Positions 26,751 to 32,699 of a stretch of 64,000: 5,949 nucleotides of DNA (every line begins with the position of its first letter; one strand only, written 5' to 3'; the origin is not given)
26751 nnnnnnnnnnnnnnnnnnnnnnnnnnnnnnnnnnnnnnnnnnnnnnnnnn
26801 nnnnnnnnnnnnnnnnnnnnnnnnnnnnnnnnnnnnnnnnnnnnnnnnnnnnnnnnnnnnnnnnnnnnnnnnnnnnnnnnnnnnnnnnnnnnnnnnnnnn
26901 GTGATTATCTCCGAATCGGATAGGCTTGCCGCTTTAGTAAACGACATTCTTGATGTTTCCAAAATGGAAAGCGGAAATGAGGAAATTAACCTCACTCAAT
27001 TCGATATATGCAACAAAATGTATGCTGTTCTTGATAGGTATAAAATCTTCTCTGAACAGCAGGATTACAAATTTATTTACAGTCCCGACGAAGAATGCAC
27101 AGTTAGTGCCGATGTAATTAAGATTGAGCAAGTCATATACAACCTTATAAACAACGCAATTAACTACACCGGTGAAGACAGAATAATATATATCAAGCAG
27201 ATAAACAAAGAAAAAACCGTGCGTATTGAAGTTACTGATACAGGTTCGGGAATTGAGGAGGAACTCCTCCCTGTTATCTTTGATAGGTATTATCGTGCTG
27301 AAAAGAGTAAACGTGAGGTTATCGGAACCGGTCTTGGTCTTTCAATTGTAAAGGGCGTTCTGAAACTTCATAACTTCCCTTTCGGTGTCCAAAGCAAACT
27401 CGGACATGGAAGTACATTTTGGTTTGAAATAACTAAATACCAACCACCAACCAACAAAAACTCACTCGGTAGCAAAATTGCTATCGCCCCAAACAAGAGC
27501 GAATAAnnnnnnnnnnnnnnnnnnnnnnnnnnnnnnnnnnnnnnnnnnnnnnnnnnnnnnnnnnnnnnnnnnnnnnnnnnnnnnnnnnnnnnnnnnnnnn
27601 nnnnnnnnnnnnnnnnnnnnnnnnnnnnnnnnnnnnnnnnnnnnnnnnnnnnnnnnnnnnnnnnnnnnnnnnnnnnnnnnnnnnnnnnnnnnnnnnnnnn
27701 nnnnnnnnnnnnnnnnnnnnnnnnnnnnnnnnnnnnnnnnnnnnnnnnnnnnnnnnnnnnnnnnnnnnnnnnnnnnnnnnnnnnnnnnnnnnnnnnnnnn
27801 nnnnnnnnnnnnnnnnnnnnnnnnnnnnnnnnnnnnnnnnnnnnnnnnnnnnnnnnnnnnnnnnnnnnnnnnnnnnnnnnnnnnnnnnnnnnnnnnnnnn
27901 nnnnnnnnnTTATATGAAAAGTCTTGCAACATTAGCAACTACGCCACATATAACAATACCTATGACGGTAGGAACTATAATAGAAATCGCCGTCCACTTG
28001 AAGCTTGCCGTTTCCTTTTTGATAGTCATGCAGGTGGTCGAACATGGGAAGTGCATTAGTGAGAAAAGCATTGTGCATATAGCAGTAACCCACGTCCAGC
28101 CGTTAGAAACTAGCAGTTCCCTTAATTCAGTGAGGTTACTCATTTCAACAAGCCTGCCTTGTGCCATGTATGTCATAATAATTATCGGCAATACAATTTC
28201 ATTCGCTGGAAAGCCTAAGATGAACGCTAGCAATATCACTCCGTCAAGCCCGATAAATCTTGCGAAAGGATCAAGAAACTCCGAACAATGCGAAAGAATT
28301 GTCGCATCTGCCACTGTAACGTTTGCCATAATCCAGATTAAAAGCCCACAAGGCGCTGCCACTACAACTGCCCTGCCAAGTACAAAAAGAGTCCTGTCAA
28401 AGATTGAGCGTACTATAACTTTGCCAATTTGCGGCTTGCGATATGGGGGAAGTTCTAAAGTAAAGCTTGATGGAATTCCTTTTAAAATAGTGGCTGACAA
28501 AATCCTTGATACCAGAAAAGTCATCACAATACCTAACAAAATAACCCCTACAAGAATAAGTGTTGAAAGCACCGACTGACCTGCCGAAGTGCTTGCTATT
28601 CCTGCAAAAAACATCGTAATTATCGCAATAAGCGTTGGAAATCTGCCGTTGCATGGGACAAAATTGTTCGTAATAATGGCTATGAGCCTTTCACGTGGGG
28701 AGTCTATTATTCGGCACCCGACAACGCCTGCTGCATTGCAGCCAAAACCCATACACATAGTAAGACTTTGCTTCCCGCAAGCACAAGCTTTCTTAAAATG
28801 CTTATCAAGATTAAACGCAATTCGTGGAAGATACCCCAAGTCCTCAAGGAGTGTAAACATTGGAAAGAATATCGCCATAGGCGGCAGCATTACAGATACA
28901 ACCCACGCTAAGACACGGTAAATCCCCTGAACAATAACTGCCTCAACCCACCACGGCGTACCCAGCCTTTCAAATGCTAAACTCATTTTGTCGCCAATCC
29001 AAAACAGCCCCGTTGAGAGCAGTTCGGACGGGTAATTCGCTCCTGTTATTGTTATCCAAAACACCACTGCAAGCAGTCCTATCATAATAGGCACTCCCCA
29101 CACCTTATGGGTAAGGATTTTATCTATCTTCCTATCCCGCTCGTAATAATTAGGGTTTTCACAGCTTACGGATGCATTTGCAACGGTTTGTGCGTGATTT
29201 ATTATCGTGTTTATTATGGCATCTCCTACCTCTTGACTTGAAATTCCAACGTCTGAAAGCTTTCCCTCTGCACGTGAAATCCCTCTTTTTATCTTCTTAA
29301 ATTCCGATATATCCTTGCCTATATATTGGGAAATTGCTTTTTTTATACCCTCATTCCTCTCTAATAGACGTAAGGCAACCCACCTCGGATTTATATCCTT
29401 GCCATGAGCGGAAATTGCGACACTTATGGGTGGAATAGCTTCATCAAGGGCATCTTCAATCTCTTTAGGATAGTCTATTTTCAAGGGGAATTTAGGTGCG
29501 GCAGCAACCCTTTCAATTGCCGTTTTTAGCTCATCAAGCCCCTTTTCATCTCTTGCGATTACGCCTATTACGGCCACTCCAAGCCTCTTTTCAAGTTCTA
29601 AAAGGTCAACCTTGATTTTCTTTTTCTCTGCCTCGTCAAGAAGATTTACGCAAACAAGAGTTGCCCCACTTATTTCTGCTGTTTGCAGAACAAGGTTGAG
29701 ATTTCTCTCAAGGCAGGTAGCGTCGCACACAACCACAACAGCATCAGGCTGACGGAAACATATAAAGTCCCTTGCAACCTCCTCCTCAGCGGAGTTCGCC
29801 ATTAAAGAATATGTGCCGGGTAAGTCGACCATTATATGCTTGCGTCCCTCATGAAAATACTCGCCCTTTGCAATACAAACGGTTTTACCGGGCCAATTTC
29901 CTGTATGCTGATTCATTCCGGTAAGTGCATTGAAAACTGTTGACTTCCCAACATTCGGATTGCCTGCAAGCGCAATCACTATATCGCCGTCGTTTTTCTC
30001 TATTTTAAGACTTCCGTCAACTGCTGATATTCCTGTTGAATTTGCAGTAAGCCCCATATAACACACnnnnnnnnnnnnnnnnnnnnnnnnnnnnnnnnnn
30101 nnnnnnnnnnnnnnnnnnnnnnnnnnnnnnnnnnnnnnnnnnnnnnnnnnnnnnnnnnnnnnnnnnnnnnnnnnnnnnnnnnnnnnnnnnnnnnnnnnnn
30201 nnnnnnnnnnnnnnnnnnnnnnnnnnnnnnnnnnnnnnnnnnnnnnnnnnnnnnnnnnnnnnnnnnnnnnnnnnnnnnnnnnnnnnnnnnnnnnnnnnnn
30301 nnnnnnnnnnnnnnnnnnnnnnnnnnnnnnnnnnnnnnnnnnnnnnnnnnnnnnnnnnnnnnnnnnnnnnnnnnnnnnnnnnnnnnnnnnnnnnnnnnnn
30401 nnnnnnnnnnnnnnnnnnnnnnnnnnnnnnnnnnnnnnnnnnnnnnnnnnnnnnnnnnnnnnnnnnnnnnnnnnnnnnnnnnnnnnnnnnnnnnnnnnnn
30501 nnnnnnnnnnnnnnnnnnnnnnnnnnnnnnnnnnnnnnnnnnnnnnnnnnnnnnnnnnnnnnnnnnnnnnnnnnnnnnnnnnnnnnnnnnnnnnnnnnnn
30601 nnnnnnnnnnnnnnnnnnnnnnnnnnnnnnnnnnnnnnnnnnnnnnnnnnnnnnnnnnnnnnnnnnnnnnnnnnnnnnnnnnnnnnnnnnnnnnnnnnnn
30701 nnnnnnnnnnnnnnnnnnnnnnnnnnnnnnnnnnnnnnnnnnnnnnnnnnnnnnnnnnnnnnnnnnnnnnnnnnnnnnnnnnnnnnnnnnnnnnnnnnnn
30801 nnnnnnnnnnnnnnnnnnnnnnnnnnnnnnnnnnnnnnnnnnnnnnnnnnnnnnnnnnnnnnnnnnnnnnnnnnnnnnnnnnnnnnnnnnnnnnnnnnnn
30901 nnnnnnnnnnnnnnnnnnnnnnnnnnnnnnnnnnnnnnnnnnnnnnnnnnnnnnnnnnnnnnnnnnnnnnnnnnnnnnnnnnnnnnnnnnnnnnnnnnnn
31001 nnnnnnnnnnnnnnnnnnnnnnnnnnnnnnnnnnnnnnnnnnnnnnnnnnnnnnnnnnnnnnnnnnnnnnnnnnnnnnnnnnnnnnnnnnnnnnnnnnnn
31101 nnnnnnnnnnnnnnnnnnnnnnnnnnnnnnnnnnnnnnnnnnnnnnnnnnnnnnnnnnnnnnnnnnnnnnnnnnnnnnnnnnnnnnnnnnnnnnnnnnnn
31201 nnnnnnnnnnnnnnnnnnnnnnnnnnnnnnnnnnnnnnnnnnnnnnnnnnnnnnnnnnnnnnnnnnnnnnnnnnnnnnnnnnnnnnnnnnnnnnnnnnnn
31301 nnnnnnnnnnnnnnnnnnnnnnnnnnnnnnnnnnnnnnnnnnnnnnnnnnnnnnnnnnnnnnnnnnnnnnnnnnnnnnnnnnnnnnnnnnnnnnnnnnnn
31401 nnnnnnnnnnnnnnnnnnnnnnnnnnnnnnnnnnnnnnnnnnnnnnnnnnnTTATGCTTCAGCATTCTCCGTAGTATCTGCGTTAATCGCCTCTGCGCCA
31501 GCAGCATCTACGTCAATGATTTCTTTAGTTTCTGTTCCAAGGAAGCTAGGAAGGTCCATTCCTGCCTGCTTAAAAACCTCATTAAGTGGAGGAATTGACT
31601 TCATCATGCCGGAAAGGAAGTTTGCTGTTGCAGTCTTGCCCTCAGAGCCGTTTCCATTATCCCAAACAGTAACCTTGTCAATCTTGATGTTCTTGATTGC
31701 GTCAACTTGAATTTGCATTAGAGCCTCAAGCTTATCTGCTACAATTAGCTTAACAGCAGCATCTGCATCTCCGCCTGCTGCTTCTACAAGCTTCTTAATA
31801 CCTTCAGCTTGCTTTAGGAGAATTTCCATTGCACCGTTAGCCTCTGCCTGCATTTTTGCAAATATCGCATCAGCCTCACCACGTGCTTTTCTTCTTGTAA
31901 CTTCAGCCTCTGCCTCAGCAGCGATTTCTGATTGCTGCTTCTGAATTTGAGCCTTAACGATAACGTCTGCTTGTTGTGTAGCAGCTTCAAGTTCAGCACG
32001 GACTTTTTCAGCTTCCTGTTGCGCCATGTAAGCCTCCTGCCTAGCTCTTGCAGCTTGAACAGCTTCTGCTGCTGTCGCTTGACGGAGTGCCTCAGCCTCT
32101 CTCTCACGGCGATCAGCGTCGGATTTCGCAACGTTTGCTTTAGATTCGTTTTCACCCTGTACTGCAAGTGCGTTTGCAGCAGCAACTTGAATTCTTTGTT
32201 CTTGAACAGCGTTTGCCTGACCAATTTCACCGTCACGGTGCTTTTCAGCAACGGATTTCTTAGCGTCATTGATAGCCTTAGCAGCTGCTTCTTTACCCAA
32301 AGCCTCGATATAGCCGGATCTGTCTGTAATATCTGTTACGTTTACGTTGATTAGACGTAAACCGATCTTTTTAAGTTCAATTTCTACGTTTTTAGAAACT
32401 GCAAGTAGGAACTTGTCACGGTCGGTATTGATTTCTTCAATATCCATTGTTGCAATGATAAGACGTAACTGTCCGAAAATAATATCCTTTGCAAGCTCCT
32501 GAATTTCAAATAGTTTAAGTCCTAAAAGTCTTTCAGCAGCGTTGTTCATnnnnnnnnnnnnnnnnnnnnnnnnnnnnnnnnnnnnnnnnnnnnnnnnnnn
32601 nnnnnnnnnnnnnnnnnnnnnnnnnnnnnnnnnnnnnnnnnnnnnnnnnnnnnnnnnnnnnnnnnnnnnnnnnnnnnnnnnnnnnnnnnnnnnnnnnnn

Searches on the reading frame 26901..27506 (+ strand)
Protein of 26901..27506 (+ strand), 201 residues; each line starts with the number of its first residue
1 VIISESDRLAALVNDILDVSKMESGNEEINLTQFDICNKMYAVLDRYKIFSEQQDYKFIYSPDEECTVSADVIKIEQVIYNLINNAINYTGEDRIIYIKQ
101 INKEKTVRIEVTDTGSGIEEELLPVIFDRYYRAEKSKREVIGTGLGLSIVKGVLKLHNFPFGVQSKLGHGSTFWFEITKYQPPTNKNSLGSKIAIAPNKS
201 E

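Call 25: search_protein_families(library=pfam, proteins=[window:26901-27506:+])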
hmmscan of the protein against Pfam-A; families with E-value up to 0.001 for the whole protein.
window:26901-27506:+ (201 aa): 3 families
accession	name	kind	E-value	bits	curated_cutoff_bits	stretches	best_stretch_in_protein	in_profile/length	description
PF02518.31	HATPase_c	-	1.7e-24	86.8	26.4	1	71-178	2-108/111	Histidine kinase-, DNA gyrase B-, and HSP90-like ATPase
PF00512.31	HisKA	-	0.00075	19.9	26.9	0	2-25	43-66/66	His Kinase A (phospho-acceptor) domain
PF14501.12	HATPase_c_5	-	0.00097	19.5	22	1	74-155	5-80/102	GHKL domain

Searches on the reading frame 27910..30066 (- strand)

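Call 25: search_protein_families(library=pfam, proteins=[window:27910-30066:-])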
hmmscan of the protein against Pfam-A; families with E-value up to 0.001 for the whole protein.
window:27910-30066:- (718 aa): 6 families
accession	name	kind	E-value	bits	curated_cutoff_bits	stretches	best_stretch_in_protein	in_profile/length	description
PF02421.24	FeoB_N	-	6.4e-56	188.6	27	1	30-184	2-156/156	Ferrous iron transport protein B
PF07670.19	Gate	-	1.9e-25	89.7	29.6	2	391-483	2-101/104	Nucleoside recognition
PF01926.29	MMR_HSR1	-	1.6e-18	67.3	21.9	1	31-124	2-94/113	50S ribosome-binding GTPase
PF07664.17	FeoB_C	-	1.6e-15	57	26.6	1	506-554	2-51/54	Ferrous iron transport protein B C terminus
PF17910.6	FeoB_Cyto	-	3.1e-09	37.5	23.4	1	199-299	1-88/90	FeoB cytosolic helical domain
PF03193.22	RsgA_GTPase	-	0.00042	20.6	30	0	21-55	99-134/174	RsgA GTPase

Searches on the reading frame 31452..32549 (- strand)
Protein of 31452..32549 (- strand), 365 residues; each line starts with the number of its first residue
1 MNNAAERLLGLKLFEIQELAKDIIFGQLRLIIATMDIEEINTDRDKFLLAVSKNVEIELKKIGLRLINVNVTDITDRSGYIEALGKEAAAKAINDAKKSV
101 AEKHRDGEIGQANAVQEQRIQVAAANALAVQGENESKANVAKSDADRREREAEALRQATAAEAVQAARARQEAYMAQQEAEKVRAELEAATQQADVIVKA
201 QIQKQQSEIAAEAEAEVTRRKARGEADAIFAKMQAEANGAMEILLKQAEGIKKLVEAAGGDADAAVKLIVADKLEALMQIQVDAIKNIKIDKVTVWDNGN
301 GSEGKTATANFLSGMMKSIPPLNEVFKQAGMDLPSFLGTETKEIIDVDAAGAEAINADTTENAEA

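Call 25: search_protein_families(library=pfam, proteins=[window:31452-32549:-])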
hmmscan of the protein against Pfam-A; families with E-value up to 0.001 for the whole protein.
window:31452-32549:- (365 aa): 1 family
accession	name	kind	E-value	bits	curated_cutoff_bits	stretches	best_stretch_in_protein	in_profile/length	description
PF01145.31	Band_7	-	1.3e-13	51.8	23.6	1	16-104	87-175/176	SPFH domain / Band 7 family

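Call 43: search_protein_families(library=ncbifam, proteins=[window:31452-32549:-])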
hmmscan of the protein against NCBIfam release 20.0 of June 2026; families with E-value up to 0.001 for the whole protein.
window:31452-32549:- (365 aa): 1 family
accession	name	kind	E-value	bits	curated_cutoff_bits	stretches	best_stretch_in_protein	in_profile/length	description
NF058507.1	FlotScfldFlot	equivalog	7.8e-32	110.9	700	2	3-175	112-280/477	flotillin lipid rafts scaffold protein FloT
